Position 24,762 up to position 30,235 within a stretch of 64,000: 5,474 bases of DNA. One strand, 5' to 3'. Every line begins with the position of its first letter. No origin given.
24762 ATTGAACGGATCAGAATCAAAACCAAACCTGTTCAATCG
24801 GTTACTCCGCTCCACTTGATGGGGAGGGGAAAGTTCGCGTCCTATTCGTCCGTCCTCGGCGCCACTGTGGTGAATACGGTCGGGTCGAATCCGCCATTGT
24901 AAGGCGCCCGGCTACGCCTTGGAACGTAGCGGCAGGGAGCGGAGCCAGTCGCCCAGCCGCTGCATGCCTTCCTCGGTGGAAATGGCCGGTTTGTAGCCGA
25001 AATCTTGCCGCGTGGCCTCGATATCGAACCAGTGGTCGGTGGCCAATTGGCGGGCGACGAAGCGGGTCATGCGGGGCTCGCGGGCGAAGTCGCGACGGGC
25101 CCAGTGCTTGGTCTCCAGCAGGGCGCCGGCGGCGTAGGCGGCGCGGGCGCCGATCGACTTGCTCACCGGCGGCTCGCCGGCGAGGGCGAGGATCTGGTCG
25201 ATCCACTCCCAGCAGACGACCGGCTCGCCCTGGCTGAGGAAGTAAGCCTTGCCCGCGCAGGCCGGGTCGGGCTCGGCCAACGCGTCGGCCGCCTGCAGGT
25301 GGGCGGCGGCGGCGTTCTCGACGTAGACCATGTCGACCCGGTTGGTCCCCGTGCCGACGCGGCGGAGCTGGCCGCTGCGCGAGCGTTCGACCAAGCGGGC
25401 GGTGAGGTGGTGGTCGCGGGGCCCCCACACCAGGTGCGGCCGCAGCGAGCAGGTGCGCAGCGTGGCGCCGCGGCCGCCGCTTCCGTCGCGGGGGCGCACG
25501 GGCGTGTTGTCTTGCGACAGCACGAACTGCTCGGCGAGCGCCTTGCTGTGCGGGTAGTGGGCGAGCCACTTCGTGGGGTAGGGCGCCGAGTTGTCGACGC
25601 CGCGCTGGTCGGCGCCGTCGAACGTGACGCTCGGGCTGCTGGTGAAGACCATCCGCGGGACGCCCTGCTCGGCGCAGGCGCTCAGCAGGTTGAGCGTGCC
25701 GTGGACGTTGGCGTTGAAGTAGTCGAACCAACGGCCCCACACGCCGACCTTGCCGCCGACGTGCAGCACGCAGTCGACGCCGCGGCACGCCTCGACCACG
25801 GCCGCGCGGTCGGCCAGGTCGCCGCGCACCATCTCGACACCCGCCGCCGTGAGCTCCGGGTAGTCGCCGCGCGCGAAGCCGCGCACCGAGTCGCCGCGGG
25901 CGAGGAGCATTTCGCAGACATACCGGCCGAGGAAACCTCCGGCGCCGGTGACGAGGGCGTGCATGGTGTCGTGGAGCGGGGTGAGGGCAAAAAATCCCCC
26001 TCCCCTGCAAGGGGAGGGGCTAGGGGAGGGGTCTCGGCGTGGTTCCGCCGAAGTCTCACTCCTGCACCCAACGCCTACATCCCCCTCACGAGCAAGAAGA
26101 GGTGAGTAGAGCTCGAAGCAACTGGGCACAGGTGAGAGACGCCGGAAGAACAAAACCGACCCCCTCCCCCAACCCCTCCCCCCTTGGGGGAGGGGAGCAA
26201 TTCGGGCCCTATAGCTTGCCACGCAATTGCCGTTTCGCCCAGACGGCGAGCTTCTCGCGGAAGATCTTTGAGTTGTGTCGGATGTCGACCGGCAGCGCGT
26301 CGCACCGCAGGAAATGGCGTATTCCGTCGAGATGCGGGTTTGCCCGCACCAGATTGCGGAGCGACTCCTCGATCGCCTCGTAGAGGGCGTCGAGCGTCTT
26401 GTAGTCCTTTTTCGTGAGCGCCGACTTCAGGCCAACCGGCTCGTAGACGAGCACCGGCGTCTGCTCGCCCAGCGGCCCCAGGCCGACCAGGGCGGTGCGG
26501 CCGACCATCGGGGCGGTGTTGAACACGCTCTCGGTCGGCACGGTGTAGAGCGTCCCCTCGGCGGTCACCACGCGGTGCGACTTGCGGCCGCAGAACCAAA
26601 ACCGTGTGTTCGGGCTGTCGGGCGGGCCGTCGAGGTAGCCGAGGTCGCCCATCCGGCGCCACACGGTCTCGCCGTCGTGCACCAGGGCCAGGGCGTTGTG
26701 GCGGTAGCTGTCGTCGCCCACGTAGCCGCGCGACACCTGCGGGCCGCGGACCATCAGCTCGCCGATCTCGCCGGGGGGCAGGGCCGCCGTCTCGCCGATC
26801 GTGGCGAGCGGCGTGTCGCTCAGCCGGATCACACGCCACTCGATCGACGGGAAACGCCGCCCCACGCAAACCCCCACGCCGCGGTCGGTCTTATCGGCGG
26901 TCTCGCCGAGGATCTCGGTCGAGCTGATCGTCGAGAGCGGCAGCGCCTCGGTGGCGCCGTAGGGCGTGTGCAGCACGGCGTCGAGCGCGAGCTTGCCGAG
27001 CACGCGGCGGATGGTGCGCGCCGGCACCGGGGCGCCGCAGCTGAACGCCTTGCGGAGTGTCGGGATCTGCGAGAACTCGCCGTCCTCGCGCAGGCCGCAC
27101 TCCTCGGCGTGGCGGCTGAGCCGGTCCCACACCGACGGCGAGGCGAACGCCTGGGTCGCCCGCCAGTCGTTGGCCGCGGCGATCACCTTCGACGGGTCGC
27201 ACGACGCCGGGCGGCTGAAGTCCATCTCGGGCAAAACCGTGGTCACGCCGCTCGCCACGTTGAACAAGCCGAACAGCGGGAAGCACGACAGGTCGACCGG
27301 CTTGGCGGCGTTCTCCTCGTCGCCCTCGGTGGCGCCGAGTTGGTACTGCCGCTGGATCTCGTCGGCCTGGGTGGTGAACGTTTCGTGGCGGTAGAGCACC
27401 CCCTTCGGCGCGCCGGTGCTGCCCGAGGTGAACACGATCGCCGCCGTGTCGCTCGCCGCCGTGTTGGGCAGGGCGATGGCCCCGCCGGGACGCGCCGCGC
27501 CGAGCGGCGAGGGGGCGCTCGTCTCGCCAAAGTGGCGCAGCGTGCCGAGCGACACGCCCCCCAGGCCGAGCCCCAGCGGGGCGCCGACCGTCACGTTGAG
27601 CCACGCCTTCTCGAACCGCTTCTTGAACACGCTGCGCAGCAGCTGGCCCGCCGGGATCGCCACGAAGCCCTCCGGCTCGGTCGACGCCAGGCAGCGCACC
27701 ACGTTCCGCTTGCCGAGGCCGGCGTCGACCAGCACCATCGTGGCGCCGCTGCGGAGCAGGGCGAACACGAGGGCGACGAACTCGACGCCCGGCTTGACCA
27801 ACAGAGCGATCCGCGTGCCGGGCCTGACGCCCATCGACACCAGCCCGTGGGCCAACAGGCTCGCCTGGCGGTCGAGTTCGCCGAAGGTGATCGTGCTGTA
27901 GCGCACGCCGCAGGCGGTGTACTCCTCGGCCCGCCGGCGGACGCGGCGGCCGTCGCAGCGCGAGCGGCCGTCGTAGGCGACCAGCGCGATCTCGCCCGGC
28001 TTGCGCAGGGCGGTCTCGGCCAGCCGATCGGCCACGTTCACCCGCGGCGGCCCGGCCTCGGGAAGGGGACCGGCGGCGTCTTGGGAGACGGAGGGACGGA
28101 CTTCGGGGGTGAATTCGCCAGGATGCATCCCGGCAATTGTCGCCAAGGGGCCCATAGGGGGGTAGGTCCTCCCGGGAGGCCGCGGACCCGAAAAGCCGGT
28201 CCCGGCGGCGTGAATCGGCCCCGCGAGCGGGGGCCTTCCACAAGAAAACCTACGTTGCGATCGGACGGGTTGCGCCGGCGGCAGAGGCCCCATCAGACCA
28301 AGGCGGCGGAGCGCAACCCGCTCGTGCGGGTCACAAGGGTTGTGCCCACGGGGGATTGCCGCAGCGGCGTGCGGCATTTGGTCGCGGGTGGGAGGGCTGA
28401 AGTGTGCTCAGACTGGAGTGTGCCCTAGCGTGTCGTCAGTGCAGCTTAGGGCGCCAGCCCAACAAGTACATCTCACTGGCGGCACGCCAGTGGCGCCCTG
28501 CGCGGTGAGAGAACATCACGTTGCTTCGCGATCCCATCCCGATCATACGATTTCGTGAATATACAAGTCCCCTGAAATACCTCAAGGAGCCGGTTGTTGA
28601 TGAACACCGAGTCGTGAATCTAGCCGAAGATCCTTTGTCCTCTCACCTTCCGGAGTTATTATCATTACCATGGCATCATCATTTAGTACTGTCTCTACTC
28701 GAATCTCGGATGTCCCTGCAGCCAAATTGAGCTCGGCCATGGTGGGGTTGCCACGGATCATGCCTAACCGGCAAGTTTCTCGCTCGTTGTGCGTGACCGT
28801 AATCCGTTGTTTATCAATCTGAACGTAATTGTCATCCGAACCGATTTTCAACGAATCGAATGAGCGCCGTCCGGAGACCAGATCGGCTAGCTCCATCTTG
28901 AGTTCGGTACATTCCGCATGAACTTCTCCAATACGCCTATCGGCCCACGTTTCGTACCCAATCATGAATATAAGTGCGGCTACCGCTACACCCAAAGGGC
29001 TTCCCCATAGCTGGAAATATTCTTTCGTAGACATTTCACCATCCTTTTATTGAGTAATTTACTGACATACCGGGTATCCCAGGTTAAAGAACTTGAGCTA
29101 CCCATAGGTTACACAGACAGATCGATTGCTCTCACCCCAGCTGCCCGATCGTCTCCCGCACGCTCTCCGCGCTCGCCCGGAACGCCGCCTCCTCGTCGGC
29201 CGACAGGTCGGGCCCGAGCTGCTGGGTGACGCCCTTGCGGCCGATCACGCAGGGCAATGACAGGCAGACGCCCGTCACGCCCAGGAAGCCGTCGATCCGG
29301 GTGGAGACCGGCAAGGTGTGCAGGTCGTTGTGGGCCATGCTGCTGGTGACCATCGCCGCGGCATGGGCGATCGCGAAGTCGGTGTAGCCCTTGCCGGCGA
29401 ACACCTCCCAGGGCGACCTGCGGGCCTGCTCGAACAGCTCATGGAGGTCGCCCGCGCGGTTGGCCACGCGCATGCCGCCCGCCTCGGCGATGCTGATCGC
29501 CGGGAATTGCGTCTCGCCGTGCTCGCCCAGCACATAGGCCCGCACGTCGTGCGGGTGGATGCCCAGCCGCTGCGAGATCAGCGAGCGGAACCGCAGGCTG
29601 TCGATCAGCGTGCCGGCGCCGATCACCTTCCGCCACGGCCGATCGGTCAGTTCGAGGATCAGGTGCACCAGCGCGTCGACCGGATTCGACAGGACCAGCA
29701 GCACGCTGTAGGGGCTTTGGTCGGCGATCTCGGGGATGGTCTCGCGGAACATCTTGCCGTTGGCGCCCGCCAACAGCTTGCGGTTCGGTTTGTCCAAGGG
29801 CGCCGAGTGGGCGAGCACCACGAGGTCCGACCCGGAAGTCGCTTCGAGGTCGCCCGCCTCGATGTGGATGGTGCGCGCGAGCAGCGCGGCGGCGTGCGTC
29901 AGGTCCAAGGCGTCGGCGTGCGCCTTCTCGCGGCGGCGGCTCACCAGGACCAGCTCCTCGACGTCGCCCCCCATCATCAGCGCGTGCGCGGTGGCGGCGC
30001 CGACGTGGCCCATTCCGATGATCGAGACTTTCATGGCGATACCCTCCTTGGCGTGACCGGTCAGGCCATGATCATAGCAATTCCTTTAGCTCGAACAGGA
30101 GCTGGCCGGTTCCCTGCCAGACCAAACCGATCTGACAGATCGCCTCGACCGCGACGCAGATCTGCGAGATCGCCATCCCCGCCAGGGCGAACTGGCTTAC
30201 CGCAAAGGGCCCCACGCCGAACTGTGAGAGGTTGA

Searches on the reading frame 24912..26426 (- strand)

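Call 32: search_protein_families(library=pfam, proteins=[window:24912-26426:-], max_evalue=0.0001)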
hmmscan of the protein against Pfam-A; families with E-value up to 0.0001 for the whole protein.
window:24912-26426:- (504 aa): 8 families
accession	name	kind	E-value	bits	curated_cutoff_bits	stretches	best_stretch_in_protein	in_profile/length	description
PF01073.25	3Beta_HSD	-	5.3e-53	180.3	22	1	158-412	1-264/280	3-beta hydroxysteroid dehydrogenase/isomerase family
PF01370.27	Epimerase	-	3.1e-35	122.2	20.9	1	157-384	1-229/240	NAD dependent epimerase/dehydratase family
PF13460.12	NAD_binding_10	-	1.8e-14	54.5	27.2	1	161-302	1-131/184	NAD(P)H-binding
PF16363.11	GDP_Man_Dehyd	-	2.4e-12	47.4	27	1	158-302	1-164/332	GDP-mannose 4,6 dehydratase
PF07993.18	NAD_binding_4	-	6.7e-11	42.3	20.1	1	209-306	81-192/258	Male sterility protein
PF05368.20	NmrA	-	1.1e-10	42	27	1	158-264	6-107/298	NmrA-like family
PF02719.21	Polysacc_synt_2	-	8.5e-05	22.3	20.2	0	158-264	2-128/293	Polysaccharide biosynthesis protein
PF04321.23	RmlD_sub_bind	-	8.9e-05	22.1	27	0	155-306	1-140/287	RmlD substrate binding domain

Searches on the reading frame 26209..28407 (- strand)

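Call 32: search_protein_families(library=pfam, proteins=[window:26209-28407:-], max_evalue=0.0001)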
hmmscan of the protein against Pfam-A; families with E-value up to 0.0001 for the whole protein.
window:26209-28407:- (732 aa): 1 family
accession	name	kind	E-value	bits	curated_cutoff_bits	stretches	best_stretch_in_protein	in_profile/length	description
PF00501.34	AMP-binding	-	2.1e-51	175.4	29.9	1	158-562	7-383/384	AMP-binding enzyme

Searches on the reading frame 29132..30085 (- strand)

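Call 32: search_protein_families(library=pfam, proteins=[window:29132-30085:-], max_evalue=0.0001)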
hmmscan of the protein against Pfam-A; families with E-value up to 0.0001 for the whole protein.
window:29132-30085:- (317 aa): 3 families
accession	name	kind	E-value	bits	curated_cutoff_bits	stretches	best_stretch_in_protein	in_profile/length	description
PF00056.29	Ldh_1_N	-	6.3e-24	85.1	27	1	18-156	1-141/141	lactate/malate dehydrogenase, NAD binding domain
PF02866.23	Ldh_1_C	-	1.9e-21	77.2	22.6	1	159-313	1-167/174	lactate/malate dehydrogenase, alpha/beta C-terminal domain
PF03435.24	Sacchrp_dh_NADP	-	5e-05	24.1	25.1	0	20-66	1-44/129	Saccharopine dehydrogenase NADP binding domain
